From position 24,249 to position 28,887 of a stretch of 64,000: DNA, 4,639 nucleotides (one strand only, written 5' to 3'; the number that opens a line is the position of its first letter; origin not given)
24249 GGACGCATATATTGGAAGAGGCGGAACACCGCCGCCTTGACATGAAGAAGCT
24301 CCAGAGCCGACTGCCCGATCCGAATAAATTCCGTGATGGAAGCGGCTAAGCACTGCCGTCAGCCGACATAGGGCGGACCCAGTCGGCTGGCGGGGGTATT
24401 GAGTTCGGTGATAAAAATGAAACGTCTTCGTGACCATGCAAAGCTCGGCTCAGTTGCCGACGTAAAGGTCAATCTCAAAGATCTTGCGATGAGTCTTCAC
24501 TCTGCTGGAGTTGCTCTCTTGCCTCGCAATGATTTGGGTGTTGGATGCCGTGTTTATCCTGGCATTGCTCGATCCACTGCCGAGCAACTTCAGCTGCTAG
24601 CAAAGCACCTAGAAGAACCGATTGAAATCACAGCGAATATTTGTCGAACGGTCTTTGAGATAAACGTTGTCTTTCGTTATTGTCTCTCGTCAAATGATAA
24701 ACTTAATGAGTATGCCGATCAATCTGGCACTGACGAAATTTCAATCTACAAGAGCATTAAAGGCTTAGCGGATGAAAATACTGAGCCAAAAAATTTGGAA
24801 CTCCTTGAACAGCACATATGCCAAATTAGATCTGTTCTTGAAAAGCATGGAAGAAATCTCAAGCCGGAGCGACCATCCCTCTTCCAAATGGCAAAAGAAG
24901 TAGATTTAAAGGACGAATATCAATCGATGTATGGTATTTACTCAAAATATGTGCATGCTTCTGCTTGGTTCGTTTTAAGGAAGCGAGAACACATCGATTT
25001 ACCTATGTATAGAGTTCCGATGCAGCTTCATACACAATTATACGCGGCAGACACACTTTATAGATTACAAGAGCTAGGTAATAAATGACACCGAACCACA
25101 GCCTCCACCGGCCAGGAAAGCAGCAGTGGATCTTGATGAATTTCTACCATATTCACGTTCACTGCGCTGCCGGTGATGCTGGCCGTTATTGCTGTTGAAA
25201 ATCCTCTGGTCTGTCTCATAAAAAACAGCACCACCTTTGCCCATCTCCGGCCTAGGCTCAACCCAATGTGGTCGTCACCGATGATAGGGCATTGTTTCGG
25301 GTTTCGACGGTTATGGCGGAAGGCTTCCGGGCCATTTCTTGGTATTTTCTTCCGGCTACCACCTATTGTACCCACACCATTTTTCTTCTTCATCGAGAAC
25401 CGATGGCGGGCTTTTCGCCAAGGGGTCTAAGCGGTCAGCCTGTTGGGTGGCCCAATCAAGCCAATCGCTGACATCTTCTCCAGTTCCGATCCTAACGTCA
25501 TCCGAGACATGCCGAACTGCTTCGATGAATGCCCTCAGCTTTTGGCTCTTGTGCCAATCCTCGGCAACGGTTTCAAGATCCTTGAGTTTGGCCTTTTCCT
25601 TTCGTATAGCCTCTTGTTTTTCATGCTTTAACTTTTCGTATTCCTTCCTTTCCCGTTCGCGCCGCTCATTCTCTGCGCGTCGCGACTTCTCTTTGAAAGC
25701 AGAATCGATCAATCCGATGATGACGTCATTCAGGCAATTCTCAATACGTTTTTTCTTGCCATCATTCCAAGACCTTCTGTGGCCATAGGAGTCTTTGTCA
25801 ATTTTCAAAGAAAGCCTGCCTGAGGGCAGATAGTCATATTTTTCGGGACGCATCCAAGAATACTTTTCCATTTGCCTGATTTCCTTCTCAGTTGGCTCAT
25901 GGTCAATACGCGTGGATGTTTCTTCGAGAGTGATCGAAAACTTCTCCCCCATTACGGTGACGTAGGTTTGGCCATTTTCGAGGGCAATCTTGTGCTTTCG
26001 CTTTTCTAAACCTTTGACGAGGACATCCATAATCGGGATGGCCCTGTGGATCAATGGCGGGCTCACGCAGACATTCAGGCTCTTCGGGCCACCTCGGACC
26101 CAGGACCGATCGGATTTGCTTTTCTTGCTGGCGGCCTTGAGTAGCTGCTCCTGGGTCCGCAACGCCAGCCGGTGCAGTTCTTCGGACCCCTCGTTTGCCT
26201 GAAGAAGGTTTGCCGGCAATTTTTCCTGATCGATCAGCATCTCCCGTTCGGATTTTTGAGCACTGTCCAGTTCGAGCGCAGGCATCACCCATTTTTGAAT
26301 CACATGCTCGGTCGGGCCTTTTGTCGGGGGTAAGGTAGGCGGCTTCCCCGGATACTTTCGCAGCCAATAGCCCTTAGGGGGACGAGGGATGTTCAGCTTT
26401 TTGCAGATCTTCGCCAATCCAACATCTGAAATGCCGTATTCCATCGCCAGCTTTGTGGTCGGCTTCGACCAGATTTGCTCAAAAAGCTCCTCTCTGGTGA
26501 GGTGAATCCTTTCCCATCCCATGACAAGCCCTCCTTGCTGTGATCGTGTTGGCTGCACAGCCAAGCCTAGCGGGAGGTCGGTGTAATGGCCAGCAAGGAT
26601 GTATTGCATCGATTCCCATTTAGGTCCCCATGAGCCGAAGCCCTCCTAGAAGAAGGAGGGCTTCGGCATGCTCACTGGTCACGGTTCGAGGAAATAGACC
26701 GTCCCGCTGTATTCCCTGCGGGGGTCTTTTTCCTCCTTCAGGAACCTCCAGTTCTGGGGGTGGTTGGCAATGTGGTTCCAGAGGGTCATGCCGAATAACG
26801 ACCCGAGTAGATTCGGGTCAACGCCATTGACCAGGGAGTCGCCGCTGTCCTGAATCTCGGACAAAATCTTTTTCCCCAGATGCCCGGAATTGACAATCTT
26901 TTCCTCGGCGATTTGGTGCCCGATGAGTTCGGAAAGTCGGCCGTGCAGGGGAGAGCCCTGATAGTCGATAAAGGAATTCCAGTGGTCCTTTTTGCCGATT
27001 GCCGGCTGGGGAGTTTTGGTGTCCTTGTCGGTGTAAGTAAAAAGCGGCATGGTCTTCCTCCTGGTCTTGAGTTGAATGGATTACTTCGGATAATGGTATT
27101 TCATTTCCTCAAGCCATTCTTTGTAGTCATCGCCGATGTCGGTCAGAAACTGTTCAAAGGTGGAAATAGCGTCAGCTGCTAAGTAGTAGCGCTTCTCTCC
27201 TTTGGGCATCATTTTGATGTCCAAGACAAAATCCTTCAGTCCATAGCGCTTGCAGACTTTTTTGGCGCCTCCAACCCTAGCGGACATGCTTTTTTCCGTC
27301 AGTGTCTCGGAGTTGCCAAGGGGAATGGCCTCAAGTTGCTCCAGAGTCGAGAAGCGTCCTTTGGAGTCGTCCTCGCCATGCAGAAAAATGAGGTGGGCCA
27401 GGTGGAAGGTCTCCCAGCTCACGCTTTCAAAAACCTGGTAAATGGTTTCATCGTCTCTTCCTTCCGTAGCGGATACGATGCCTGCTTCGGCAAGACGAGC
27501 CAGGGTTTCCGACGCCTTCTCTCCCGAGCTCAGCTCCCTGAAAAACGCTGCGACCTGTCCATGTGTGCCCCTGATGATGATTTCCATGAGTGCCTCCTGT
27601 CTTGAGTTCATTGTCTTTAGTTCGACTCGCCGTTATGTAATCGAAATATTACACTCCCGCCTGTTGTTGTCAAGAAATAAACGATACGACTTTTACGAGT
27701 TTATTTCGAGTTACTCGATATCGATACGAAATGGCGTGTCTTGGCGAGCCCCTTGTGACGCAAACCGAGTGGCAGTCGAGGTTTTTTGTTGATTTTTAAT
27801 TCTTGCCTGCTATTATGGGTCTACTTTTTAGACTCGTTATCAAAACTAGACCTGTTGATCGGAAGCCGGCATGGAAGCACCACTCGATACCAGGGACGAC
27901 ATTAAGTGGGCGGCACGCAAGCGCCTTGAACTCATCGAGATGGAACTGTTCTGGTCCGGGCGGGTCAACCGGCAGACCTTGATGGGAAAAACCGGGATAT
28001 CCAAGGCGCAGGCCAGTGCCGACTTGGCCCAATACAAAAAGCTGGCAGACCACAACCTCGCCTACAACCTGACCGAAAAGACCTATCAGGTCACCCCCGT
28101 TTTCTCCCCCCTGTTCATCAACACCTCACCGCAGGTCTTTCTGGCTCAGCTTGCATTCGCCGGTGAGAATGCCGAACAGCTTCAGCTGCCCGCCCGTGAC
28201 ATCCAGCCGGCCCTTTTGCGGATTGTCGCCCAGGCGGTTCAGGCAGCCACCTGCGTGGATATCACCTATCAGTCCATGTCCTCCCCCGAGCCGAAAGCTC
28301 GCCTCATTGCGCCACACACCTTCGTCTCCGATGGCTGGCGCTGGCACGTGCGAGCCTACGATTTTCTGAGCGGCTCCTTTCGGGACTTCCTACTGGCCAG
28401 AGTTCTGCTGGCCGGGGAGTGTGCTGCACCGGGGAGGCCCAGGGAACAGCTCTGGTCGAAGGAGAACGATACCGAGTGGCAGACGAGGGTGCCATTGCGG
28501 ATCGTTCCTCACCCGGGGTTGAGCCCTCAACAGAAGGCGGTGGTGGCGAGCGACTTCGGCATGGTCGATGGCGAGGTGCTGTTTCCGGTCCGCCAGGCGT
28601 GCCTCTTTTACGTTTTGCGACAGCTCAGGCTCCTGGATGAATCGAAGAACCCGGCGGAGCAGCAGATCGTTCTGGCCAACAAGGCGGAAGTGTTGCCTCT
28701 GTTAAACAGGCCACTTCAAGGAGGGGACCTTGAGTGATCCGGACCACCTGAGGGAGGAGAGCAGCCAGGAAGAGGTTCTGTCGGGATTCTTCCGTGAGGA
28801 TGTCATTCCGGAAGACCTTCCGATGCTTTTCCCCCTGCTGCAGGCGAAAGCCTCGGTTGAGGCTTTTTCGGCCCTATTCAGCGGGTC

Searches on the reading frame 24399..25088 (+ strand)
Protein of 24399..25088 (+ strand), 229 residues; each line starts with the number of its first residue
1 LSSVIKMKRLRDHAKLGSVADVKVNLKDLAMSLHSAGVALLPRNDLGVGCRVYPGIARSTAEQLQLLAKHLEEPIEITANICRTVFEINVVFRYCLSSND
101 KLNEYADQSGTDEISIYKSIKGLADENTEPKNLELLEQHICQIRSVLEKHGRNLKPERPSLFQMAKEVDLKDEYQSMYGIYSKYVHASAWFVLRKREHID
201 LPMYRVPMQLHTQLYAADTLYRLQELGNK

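Call 8: search_protein_families(library=pfam, proteins=[window:24399-25088:+], max_evalue=0.001)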
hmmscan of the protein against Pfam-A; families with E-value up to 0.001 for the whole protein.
window:24399-25088:+ (229 aa): 1 family
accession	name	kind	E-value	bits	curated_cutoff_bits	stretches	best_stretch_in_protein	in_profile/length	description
PF18928.5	DUF5677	-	6.2e-16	59.4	27.1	1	76-189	28-152/166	Family of unknown function (DUF5677)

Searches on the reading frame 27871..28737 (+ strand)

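Call 7: search_protein_families(library=pfam, proteins=[window:27871-28737:+], max_evalue=0.001)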
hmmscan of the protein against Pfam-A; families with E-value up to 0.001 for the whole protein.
window:27871-28737:+ (288 aa): 1 family
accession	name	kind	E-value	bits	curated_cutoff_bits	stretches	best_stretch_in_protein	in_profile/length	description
PF13280.12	WYL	-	4e-10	40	21.8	1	115-178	2-65/70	WYL domain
